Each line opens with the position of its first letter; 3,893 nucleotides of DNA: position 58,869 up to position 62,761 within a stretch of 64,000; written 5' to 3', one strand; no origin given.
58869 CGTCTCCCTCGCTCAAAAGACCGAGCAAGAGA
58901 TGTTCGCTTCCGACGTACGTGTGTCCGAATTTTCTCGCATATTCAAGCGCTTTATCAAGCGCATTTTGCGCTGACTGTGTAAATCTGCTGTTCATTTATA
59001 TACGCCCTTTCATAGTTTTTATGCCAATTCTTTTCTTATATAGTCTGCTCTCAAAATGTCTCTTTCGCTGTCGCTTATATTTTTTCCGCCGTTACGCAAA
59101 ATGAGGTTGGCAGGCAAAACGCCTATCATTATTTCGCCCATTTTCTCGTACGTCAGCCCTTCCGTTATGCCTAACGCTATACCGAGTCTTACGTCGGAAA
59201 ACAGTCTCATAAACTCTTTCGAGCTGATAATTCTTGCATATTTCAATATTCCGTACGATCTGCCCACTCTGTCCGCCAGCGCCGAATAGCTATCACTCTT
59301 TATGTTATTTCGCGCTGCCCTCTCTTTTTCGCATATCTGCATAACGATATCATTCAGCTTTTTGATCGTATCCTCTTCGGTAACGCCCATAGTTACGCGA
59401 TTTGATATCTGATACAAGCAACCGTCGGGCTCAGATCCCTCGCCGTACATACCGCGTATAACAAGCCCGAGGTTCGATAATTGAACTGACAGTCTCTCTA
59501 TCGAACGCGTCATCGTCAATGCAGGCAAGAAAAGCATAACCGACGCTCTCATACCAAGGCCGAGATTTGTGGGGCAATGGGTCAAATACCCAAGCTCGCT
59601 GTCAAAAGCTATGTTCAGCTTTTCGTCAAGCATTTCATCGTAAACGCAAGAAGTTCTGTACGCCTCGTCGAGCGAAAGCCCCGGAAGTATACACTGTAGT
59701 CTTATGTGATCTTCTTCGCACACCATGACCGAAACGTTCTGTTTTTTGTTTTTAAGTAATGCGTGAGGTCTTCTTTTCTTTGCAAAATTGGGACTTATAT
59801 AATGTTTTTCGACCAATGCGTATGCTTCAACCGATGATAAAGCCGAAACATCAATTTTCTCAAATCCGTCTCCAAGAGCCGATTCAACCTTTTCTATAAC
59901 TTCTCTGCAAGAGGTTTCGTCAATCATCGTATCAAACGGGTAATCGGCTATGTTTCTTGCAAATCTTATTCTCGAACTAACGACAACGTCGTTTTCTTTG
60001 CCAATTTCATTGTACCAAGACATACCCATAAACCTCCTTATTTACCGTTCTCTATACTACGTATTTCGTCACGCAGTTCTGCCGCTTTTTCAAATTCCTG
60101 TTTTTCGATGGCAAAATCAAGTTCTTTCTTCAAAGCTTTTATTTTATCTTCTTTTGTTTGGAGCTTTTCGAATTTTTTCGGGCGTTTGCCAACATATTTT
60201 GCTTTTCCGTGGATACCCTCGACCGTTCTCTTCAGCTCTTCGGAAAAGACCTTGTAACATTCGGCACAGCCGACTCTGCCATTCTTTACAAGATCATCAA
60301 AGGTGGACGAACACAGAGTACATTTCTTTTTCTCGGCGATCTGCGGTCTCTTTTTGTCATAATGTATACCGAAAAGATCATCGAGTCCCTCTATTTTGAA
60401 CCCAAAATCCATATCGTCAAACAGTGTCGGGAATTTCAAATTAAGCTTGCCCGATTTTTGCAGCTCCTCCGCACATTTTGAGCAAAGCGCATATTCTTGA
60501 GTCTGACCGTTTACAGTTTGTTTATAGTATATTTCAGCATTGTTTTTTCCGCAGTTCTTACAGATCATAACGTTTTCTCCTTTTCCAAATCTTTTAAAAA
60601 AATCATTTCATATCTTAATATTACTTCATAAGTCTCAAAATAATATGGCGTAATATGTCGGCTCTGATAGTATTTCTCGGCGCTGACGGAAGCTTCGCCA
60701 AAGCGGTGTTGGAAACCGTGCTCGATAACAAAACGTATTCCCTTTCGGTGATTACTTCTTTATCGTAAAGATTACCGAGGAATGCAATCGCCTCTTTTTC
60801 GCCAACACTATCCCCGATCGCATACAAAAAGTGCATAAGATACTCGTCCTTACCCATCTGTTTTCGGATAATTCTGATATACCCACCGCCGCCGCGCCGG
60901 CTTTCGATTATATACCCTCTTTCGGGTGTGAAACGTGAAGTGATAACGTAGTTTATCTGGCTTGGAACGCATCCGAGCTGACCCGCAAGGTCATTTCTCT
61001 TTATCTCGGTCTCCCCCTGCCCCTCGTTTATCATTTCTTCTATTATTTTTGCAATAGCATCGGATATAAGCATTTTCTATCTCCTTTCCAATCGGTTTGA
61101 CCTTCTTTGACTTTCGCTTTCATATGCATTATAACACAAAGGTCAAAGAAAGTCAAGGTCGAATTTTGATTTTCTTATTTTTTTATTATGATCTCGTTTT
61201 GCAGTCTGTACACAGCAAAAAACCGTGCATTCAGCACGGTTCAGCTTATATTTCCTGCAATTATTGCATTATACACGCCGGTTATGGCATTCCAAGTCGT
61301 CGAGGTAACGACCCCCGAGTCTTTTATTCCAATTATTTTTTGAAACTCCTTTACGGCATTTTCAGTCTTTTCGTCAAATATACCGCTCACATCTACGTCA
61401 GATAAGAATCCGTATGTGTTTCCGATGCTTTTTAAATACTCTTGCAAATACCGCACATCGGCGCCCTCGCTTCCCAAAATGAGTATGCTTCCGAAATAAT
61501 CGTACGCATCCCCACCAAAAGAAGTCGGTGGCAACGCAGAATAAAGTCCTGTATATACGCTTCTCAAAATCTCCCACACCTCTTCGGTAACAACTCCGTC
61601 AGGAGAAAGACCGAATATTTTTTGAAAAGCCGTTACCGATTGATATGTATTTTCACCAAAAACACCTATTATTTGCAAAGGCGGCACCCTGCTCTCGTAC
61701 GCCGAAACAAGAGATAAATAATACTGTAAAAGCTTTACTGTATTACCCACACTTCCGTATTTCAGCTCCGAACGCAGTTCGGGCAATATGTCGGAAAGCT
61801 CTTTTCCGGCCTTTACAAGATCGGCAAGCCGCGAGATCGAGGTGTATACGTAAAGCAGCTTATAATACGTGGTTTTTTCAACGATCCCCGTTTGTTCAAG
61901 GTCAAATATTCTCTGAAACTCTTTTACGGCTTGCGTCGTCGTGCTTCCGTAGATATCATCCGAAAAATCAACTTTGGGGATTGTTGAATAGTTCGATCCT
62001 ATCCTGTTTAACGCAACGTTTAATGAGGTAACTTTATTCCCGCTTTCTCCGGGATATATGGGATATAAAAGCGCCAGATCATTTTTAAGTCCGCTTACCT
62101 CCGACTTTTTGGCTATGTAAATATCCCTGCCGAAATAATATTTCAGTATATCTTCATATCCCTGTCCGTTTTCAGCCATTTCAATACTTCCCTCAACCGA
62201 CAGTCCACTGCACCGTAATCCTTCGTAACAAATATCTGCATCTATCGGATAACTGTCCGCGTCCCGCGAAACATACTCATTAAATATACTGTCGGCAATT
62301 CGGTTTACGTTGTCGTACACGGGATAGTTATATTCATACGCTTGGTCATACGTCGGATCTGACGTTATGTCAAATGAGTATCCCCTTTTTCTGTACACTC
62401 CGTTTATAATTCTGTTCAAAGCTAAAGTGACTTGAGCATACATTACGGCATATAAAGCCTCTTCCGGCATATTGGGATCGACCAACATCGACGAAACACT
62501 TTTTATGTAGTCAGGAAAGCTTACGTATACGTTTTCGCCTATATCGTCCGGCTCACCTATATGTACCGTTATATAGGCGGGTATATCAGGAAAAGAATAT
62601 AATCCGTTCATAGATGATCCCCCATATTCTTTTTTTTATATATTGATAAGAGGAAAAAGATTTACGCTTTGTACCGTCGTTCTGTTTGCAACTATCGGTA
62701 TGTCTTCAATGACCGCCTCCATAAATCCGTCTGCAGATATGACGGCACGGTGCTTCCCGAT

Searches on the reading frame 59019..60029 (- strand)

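Call 9: search_protein_families(library=pfam, proteins=[window:59019-60029:-], max_evalue=0.001)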
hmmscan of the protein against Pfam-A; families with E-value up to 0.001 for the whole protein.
window:59019-60029:- (336 aa): 1 family
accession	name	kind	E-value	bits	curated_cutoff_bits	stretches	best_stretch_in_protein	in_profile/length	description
PF00217.24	ATP-gua_Ptrans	-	1.1e-60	204.9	22.4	1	53-238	16-202/203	ATP:guanido phosphotransferase, C-terminal catalytic domain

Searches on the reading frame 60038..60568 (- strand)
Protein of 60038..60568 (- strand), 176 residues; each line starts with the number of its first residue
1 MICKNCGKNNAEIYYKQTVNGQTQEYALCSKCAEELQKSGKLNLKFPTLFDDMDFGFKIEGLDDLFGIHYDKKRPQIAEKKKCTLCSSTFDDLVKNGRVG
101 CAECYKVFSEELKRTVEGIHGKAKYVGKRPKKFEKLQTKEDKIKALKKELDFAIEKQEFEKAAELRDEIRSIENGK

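Call 9: search_protein_families(library=pfam, proteins=[window:60038-60568:-], max_evalue=0.001)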
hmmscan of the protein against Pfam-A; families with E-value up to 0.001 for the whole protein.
window:60038-60568:- (176 aa): 2 families
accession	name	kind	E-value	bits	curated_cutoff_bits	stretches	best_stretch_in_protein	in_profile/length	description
PF02151.25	UVR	-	4.9e-10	39.3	21.5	1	141-174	2-35/36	UvrB/uvrC motif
PF01363.27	FYVE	-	0.00041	20.8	27.8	0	79-111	7-37/67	FYVE zinc finger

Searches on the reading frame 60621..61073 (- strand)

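Call 9: search_protein_families(library=pfam, proteins=[window:60621-61073:-], max_evalue=0.001)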
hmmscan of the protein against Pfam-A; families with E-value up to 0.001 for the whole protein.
window:60621-61073:- (150 aa): 2 families
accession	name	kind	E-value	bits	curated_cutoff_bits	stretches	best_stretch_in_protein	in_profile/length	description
PF05848.17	CtsR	-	1.1e-31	109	23.1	1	3-70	2-70/72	CtsR N-terminal HTH domain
PF17727.6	CtsR_C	-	1.2e-16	61.1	23.8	1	76-145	2-71/72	CtsR C-terminal dimerization domain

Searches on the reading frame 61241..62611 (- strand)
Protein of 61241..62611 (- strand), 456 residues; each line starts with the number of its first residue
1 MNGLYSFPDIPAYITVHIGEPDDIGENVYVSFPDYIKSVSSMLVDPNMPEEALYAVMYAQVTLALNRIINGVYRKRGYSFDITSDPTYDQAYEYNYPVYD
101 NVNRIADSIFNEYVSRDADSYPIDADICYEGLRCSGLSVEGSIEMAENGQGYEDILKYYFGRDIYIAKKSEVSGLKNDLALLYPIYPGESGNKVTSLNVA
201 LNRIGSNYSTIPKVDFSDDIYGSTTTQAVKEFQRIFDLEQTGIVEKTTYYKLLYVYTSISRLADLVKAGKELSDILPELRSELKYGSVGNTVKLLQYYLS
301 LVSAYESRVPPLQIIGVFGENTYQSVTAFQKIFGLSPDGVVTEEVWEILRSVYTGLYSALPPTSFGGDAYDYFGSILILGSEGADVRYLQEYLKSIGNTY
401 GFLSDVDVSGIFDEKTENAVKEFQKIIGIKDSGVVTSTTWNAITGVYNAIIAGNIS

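Call 9: search_protein_families(library=pfam, proteins=[window:61241-62611:-], max_evalue=0.001)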
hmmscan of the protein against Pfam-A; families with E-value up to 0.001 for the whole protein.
window:61241-62611:- (456 aa): 1 family
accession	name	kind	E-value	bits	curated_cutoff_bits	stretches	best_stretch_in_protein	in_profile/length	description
PF01471.23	PG_binding_1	-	4e-40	136.2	23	3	383-443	2-57/57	Putative peptidoglycan binding domain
